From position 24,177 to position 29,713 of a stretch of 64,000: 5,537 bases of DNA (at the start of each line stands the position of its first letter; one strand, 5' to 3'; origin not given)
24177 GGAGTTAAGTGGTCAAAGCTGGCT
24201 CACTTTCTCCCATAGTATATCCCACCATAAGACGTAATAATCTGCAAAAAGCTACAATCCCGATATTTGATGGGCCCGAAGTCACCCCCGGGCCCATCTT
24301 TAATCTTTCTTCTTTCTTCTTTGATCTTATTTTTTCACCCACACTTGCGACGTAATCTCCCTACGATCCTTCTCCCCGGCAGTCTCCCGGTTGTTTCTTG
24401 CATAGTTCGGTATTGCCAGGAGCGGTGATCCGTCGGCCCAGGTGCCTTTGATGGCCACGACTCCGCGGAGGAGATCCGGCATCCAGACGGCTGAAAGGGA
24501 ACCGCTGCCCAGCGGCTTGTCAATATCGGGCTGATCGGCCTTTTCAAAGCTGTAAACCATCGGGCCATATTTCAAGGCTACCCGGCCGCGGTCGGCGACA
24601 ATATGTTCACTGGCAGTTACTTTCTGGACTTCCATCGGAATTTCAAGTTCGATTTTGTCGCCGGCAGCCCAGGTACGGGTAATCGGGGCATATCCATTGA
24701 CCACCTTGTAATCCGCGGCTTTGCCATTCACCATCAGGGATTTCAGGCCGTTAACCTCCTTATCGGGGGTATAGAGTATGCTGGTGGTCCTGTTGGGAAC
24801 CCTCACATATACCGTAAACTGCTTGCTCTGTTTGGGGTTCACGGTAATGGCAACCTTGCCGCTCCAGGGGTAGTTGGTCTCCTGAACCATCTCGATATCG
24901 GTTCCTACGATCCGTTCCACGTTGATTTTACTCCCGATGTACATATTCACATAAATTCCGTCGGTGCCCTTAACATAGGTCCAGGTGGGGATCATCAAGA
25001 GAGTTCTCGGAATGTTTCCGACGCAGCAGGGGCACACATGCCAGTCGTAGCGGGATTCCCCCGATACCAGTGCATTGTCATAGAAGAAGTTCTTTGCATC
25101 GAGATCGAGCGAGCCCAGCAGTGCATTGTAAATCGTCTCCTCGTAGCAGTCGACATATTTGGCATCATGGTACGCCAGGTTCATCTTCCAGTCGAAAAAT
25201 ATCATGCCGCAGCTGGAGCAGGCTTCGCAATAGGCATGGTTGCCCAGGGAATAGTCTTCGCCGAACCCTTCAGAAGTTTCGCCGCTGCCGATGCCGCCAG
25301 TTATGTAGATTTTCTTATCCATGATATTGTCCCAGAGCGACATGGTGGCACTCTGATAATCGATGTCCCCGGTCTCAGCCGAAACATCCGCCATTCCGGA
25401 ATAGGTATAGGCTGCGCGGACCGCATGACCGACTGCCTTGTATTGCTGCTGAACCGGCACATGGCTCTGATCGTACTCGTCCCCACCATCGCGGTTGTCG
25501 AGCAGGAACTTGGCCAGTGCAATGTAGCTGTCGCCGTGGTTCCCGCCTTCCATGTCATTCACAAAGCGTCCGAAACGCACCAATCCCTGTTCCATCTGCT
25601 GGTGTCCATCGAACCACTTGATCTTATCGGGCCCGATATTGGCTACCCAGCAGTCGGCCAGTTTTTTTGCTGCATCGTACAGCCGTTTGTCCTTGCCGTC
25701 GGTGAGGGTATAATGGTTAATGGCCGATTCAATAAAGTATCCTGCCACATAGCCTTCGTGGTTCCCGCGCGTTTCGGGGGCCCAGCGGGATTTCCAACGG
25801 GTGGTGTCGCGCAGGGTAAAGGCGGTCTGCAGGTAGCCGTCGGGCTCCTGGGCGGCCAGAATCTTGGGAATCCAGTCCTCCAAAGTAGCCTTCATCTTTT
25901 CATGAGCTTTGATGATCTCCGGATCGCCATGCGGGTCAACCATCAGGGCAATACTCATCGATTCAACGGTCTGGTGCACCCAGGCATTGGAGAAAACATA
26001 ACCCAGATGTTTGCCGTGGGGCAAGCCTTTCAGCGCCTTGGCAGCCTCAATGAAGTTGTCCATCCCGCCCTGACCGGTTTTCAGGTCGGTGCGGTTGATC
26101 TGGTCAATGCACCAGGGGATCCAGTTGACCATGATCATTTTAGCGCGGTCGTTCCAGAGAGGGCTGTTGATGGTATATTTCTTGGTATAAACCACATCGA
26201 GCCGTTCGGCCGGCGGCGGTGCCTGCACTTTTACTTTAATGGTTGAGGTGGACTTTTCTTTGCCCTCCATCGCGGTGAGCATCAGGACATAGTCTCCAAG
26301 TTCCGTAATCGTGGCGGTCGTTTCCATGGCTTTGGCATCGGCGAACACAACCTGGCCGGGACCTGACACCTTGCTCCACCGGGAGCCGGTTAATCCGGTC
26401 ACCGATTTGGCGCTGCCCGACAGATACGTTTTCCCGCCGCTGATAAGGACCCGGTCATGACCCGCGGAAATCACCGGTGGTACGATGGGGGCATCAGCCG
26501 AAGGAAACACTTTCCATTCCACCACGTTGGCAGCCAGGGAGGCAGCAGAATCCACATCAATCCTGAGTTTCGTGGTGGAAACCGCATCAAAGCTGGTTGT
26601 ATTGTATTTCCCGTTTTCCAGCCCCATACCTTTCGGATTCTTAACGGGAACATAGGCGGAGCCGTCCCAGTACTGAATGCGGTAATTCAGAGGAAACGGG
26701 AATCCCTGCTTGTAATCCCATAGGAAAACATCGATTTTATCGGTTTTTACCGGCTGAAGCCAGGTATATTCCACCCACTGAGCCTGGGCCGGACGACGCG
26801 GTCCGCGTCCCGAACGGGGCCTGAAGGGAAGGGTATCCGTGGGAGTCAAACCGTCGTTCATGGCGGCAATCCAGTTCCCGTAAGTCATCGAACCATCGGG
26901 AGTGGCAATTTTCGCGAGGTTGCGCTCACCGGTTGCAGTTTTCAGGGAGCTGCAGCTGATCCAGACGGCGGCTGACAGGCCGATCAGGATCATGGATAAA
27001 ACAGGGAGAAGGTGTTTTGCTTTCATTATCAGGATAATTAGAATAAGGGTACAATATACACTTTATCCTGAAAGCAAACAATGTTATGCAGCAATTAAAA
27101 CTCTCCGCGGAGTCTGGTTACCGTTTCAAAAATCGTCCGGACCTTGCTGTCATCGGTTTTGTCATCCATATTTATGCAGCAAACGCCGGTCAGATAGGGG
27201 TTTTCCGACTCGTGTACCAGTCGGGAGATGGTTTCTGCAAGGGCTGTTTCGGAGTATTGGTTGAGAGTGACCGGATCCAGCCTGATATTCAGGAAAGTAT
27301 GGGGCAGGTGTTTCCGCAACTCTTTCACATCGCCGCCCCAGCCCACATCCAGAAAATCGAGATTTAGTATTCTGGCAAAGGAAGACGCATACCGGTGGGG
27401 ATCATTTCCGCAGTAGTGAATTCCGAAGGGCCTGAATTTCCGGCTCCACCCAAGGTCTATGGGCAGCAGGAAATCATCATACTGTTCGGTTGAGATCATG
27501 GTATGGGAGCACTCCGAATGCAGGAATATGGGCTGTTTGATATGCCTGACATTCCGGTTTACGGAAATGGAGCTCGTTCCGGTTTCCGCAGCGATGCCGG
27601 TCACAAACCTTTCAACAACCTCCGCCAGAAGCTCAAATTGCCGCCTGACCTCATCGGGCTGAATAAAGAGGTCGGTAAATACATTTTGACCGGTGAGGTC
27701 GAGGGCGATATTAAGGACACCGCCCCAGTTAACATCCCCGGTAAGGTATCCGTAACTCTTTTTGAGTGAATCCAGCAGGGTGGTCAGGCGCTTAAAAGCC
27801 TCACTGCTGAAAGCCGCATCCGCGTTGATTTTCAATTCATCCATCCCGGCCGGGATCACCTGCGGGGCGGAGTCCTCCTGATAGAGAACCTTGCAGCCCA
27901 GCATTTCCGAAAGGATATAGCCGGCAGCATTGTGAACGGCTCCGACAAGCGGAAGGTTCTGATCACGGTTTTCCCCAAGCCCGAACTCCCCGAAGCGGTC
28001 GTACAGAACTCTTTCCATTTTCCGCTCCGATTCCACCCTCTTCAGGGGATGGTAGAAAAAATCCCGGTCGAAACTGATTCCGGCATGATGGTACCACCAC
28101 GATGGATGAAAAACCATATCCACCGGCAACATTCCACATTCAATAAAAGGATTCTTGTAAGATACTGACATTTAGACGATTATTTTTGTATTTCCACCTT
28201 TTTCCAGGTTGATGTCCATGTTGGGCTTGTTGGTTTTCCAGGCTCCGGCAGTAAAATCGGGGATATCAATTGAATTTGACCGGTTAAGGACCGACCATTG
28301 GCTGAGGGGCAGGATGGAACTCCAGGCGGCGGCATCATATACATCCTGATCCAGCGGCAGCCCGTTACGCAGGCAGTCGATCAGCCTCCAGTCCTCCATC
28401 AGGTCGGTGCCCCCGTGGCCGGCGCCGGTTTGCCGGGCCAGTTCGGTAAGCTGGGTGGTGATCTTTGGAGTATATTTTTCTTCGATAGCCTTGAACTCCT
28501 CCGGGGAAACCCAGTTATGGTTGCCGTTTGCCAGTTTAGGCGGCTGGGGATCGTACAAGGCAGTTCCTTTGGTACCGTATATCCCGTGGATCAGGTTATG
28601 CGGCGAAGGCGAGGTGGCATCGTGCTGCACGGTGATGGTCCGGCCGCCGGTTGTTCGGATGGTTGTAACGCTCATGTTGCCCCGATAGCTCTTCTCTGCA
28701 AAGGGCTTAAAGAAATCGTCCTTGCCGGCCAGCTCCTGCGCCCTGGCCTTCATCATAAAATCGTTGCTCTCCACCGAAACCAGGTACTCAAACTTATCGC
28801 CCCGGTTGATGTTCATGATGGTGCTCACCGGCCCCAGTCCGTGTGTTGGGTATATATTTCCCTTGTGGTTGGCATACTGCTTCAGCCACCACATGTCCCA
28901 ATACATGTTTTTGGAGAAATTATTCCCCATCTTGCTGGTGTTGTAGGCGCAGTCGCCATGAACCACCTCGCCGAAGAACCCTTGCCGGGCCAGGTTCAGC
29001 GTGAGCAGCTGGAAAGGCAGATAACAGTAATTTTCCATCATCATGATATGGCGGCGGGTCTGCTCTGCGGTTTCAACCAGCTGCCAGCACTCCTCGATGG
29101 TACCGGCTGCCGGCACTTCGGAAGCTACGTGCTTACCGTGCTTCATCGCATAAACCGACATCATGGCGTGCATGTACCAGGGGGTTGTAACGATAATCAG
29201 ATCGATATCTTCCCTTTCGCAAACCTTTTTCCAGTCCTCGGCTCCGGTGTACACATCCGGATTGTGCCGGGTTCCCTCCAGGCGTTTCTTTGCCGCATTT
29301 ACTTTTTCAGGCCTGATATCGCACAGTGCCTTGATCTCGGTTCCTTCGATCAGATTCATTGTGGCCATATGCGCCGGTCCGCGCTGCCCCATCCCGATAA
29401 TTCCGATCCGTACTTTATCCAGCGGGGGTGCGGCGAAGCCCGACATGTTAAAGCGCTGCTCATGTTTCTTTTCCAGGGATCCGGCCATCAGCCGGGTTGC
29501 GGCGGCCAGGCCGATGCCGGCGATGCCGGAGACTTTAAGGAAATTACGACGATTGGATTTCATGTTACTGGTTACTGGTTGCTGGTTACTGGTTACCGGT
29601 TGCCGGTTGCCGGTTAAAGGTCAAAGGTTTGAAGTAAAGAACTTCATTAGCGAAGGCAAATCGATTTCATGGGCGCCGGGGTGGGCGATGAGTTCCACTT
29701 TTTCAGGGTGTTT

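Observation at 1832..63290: Nearly every intergenic spacer is built from short tandem repeats with a shared modular, often palindromic, architecture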

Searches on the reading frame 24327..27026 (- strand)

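Call 45: search_protein_families(library=pfam, proteins=[window:24327-27026:-])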
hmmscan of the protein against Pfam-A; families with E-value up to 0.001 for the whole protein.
window:24327-27026:- (899 aa): 4 families
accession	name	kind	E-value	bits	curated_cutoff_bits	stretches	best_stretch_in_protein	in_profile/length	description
PF07944.18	Beta-AFase-like_GH127_cat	-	1.2e-68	232.3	24.9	1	374-676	75-371/376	Beta-L-arabinofuranosidase, GH127 catalytic domain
PF20736.2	Glyco_hydro127M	-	1.8e-21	76.5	24.2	1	690-798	1-95/95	Beta-L-arabinofuranosidase, GH127 middle domain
PF20737.2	Glyco_hydro127C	-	4.6e-10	39.5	23.7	1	800-882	1-63/71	Glycoside hydrolase family 127 C-terminal domain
PF22352.2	K319L-like_PKD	-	0.00028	21.3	27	1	198-267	12-84/84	K319L-like, PKD domain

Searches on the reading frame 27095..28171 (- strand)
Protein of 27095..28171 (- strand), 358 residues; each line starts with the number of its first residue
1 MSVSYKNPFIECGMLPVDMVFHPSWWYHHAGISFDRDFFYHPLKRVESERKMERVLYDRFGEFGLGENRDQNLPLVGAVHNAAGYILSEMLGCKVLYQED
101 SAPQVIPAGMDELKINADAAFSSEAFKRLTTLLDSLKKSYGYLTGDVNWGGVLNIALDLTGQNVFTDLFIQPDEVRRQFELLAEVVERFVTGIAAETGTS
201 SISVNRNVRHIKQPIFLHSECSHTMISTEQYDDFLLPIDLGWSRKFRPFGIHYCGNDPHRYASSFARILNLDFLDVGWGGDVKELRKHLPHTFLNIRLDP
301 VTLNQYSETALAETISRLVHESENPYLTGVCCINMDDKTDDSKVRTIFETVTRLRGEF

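Call 45: search_protein_families(library=pfam, proteins=[window:27095-28171:-])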
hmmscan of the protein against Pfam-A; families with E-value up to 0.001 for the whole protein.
window:27095-28171:- (358 aa): 1 family
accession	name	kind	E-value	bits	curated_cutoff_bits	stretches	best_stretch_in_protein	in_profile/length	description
PF01208.23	URO-D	-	2.6e-05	23.8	23.9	1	86-352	76-344/346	Uroporphyrinogen decarboxylase (URO-D)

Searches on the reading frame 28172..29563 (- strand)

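Call 29: search_protein_families(library=pfam, proteins=[window:28172-29563:-], max_evalue=0.001)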
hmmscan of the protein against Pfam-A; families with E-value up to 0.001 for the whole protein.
window:28172-29563:- (463 aa): 2 families
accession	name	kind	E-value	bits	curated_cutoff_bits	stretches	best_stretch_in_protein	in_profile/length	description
PF21252.2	Glyco_hydro_109_C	-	4.3e-31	108.1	27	1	187-334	2-160/187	Glycosyl hydrolase 109, C-terminal domain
PF01408.29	GFO_IDH_MocA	-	3.3e-16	60.5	24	1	51-174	1-117/120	Oxidoreductase family, NAD-binding Rossmann fold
